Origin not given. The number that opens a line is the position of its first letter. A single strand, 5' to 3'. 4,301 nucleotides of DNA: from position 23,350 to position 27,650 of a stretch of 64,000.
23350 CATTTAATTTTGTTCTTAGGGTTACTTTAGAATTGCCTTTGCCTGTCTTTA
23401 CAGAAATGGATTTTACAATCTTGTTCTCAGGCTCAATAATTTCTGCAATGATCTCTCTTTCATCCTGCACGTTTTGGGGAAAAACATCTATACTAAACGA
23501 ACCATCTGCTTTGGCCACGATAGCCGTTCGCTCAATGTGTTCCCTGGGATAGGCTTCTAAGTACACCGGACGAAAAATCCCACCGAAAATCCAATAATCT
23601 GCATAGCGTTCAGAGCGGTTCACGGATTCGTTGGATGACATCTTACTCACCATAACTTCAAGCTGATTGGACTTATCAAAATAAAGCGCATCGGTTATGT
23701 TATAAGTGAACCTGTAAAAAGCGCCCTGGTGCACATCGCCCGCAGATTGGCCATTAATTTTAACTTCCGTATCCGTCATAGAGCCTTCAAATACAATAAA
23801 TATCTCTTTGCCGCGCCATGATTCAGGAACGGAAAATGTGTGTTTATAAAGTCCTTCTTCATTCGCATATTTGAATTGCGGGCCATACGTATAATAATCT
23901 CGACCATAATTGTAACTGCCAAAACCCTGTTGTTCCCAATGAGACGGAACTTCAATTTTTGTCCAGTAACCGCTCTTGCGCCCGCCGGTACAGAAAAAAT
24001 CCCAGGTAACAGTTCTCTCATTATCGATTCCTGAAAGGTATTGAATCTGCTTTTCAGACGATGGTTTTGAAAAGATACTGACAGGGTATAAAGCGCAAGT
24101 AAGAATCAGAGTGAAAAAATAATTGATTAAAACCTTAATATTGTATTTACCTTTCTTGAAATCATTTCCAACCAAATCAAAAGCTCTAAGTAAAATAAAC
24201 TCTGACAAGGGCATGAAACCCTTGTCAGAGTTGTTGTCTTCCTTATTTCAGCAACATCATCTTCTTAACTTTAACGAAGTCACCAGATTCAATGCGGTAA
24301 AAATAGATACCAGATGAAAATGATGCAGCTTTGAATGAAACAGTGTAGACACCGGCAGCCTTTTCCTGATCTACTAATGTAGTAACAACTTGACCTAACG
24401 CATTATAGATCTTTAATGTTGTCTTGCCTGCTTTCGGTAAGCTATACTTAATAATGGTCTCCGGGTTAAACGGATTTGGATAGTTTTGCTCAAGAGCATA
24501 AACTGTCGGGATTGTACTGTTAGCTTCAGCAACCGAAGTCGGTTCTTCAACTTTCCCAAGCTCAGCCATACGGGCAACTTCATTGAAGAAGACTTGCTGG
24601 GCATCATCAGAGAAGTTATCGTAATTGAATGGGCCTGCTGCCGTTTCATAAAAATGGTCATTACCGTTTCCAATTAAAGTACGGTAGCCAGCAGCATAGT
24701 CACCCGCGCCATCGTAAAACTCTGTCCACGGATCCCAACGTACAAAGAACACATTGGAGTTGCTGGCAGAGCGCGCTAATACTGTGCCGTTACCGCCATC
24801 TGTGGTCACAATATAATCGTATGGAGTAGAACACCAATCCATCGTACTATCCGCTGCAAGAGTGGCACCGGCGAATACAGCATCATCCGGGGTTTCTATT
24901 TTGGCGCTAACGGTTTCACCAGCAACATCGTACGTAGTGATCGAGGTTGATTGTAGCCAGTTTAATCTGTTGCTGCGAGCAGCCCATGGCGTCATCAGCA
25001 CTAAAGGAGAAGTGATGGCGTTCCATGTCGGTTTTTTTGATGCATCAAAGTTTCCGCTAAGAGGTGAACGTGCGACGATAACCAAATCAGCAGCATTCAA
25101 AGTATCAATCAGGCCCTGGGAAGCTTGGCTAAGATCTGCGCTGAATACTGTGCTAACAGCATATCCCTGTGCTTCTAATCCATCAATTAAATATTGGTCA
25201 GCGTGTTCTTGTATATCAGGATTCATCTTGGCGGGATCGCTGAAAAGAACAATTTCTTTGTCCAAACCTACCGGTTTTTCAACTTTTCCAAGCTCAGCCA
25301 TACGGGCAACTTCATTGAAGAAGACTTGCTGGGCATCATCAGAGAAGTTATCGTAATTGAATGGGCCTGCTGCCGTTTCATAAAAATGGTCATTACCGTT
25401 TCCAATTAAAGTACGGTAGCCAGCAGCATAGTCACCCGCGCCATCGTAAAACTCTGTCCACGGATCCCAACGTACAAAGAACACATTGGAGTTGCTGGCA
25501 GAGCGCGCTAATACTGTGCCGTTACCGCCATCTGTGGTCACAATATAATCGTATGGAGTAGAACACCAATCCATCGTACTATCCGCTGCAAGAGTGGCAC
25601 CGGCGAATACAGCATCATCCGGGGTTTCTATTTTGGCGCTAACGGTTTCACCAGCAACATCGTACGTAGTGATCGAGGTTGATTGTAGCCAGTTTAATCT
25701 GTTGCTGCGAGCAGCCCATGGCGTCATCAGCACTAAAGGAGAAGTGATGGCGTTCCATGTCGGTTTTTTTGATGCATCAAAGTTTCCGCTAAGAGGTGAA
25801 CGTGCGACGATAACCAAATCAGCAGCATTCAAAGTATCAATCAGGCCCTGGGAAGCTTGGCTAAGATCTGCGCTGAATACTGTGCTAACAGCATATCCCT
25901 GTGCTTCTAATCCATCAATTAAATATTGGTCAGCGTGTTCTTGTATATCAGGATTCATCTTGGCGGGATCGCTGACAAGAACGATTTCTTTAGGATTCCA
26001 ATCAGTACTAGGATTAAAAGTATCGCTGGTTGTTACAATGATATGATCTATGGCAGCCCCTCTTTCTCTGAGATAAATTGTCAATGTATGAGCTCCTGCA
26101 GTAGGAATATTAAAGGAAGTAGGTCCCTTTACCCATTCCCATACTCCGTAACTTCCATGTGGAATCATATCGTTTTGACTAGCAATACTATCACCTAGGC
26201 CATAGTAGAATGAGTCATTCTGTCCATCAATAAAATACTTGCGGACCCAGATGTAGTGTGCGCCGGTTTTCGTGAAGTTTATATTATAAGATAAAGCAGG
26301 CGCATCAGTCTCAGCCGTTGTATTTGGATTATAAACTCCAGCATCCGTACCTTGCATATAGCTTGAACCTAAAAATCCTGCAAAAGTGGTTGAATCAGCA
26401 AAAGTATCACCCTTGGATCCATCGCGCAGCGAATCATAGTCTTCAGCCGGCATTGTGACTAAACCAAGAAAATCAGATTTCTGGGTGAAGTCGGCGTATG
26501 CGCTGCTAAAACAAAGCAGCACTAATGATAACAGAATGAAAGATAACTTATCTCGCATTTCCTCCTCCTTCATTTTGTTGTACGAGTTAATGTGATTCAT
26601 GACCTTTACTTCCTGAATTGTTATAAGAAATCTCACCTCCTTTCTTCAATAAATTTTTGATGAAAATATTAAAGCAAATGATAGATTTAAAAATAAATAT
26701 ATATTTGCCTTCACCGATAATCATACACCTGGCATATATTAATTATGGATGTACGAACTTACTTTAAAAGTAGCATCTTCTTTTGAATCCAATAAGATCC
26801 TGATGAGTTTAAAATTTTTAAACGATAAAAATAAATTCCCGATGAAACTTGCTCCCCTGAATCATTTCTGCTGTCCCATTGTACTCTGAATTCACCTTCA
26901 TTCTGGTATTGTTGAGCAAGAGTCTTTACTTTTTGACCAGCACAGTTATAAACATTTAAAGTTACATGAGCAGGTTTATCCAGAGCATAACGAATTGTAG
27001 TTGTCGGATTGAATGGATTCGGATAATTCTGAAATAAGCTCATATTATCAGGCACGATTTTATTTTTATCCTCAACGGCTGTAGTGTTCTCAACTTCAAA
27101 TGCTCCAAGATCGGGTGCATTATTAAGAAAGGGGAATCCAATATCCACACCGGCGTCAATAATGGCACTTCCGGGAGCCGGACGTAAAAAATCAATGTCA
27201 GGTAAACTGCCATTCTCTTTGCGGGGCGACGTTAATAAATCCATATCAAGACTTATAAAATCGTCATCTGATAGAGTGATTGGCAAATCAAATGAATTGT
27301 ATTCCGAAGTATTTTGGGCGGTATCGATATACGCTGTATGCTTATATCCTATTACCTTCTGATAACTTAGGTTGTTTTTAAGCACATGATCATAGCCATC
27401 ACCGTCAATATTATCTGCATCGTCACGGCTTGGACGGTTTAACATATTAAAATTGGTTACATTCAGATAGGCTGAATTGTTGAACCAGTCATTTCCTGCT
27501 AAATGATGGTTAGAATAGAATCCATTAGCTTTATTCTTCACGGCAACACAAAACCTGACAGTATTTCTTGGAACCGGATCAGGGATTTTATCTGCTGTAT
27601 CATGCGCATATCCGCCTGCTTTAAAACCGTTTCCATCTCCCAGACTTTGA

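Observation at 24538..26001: Near-perfect 732-bp in-frame tandem duplication of a 244-aa domain inside a T9SS-secreted protein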

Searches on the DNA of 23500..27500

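Call 89: search_rna_families(source=window, start=23500, end=27500, threshold=gathering)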
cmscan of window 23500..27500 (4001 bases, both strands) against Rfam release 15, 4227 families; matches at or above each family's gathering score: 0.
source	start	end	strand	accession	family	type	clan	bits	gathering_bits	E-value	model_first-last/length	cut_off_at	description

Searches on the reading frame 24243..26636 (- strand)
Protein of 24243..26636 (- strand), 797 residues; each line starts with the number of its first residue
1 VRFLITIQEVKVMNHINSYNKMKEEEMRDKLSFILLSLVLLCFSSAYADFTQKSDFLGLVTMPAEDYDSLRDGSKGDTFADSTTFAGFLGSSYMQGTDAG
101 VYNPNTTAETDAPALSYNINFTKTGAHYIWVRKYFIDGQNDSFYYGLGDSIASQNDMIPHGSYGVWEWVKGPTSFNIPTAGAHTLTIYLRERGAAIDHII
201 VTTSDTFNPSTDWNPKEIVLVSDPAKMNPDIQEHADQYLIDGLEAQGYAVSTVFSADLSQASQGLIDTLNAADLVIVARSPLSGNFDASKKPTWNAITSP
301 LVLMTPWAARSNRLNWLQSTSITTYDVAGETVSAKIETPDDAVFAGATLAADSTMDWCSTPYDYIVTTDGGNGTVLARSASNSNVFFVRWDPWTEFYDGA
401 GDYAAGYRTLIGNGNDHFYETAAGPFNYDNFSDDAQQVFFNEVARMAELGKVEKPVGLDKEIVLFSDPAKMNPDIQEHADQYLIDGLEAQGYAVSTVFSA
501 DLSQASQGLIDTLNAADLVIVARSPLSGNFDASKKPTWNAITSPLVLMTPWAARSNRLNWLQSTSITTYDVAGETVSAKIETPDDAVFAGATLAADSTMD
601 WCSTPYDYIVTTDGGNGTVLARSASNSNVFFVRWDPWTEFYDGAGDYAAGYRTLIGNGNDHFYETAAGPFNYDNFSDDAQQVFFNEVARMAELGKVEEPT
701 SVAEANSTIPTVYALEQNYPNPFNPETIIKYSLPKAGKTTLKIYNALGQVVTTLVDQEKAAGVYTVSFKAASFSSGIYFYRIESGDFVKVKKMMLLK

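Call 8: search_solved_structures(query=window:24243-26636:-, max_evalue=1)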
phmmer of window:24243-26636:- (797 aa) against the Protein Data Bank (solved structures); distinct sequences matched with E-value up to 1: 1.
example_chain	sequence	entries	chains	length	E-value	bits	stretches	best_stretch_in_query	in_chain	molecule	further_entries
6iri_A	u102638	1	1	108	0.072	14.6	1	217-250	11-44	Ferredoxin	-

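Call 10: search_protein_families(library=pfam, proteins=[window:24243-26636:-], max_evalue=1)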
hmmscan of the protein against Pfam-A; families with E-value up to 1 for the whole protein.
window:24243-26636:- (797 aa): 16 families
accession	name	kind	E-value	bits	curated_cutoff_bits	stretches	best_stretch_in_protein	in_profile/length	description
PF18962.6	Por_Secre_tail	-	2.1e-12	47.6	27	1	719-794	2-74/75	Secretion system C-terminal sorting domain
PF07240.16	Turandot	-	1.4e-06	28.6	27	2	224-268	32-76/80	Stress-inducible humoral factor Turandot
PF25554.1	PTS_EIIB_BC_N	-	1e-05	26.1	27.4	2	244-289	13-58/88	PTS system fructose specific EIIB'BC N-terminal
PF17829.7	GH115_C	-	6.9e-05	23.2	24.1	1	58-205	7-162/172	Glycosyl hydrolase family 115 C-terminal domain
PF13860.13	FlgD_ig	-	0.00024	21.5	27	1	735-769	21-55/79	FlgD Ig-like domain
PF02917.20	Pertussis_S1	-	0.00053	20.3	21.3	1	607-702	33-128/239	Pertussis toxin, subunit 1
PF13585.12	CHU_C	-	0.0028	18.2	27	1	736-784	26-72/86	CHU_C Type IX secretion signal domain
PF25298.1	Baculo_FP_2nd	-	0.0039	17.3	24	0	372-389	27-44/53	Baculovirus FP protein domain 2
PF18922.5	DUF5672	-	0.025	14.7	24.4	0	347-365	44-62/164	Protein of unknown function (DUF5672)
PF02513.24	Spin-Ssty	-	0.028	14.6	25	0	373-391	21-39/50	Spin/Ssty Family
PF06875.16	PRF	-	0.036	14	22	0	460-495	33-68/214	Plethodontid receptivity factor PRF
PF04763.17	DUF562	-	0.068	13.1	25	0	216-260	17-61/146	Protein of unknown function (DUF562)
PF19389.4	DUF5964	-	0.16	12.3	25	0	247-273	9-35/60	Family of unknown function (DUF5964)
PF05216.18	UNC-50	-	0.17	11.9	22.1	1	6-61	24-79/221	UNC-50 family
PF00040.24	fn2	-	0.18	12.3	22.2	0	352-364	21-33/42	Fibronectin type II domain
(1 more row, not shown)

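Call 11: search_protein_families(library=ncbifam, proteins=[window:24243-26636:-], max_evalue=1)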
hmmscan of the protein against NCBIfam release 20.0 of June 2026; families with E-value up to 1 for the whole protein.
window:24243-26636:- (797 aa): 3 families
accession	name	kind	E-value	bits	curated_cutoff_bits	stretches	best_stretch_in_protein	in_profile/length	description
TIGR04183.1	Por_Secre_tail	domain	3.8e-14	52.4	23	1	719-794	2-70/72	T9SS type A sorting domain-containing protein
NF038113.1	T9SSA_dep_M36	equivalog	1.3e-07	30.2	885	1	715-794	792-867/869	T9SS-dependent M36 family metallopeptidase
NF052323.1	T9SSA_dep_M6i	equivalog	2.4e-07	29.1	600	1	717-784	959-1026/1043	T9SS-dependent M6-like inactivated metalloprotease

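Call 40: find_related_loci(query=window:24243-26636:-, collection=metagenome_contigs, flank=6000)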
Query window:24243-26636:- (797 aa) in metagenome_contigs; peptide patterns used: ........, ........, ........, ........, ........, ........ (x = any residue, [..] = any of these).
41 stretches matched a pattern; 1 encode a relative of the query (tblastn E <= 1e-3); 1 distinct loci.
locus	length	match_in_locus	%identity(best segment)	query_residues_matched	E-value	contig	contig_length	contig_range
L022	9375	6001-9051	60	22-797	0e+0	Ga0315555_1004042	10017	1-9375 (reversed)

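Call 75: list_cluster_members(proteins=[window:24246-26558:-, window:24246-26600:-, window:24246-26573:-, window:26762-28456:-, window:19112-21292:-])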
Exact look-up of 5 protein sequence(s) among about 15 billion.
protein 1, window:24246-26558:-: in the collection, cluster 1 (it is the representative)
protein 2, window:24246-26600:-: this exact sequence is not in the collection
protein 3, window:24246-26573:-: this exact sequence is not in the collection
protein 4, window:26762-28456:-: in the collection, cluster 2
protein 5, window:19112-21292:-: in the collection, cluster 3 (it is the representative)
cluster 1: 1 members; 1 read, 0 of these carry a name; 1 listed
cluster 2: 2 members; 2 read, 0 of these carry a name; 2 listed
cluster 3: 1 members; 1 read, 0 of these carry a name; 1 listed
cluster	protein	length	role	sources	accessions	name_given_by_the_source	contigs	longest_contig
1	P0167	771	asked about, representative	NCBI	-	-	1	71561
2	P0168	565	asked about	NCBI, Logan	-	-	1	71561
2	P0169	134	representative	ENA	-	-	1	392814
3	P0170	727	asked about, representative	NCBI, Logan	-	-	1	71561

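Call 76: find_encoding_contigs(protein=P0167, flank=3000, max_places=4)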
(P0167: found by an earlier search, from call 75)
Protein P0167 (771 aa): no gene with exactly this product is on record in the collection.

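Call 77: find_encoding_contigs(protein=P0168, flank=10000, max_places=6)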
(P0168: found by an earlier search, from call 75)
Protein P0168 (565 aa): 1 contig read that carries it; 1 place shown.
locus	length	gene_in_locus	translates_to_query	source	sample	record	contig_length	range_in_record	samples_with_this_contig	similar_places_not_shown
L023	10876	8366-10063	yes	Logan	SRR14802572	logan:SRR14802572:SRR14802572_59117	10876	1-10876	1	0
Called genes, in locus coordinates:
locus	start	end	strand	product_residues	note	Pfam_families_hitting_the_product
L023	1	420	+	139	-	?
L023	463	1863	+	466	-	-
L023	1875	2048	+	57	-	-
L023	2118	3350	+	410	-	PF07470:Glyco_hydro_88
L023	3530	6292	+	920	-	PF19501:PcRGLX_1st, PF21345:PcRGLX_2nd, PF21346:PcRGLX_3rd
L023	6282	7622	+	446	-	PF16153:DUF4861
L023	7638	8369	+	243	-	PF19763:DUF6250, PF12248:Methyltransf_FA (weak)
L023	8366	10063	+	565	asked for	PF22842:Pel9A-like_beta_helix, PF18962:Por_Secre_tail (weak), PF13860:FlgD_ig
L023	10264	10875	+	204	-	?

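Call 87: search_protein_families(library=pfam, proteins=[L022:52-2031:+, L022:2065-3060:+, L022:3193-5787:+], max_evalue=0.00001)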
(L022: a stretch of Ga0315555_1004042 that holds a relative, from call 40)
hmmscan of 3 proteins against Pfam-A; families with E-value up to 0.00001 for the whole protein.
L022:52-2031:+ (659 aa): 2 families
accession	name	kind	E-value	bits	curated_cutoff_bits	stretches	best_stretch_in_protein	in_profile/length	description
PF22848.2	ASD1_dom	-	8e-62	209.4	22.2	1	228-464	1-239/239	Alpha-L-arabinofuranosidase 1 domain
PF06964.18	Alpha-L-AF_C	-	1.3e-34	120.2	27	1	461-647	1-163/165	Alpha-L-arabinofuranosidase C-terminal domain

L022:2065-3060:+ (331 aa): 1 family
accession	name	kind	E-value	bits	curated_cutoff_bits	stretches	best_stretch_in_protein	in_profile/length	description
PF04616.20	Glyco_hydro_43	-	2.2e-29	103.2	32.2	1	34-310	5-275/288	Glycosyl hydrolases family 43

L022:3193-5787:+ (864 aa): 2 families
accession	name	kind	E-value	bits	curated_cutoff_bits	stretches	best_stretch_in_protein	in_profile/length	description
PF15979.11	Glyco_hydro_115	-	1.5e-133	445.9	27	1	240-591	2-335/335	Glycosyl hydrolase family 115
PF17829.7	GH115_C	-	8.5e-08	32.7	24.1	1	762-863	52-158/172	Glycosyl hydrolase family 115 C-terminal domain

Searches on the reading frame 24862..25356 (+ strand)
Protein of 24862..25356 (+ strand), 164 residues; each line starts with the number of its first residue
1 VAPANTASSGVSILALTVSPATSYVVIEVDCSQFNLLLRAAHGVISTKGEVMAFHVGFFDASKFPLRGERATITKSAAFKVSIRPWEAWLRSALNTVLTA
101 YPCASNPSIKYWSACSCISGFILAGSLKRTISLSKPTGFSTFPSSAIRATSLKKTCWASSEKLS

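Call 88: search_protein_families(library=pfam, proteins=[window:24862-25356:+], max_evalue=0.01)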
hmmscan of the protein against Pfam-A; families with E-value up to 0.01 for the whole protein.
window:24862-25356:+ (164 aa): 0 families

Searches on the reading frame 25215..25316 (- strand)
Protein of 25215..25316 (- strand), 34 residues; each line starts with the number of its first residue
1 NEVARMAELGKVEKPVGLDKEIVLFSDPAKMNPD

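Call 82: list_cluster_members(proteins=[window:25215-25316:-, window:25290-25973:-, window:25290-25958:-])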
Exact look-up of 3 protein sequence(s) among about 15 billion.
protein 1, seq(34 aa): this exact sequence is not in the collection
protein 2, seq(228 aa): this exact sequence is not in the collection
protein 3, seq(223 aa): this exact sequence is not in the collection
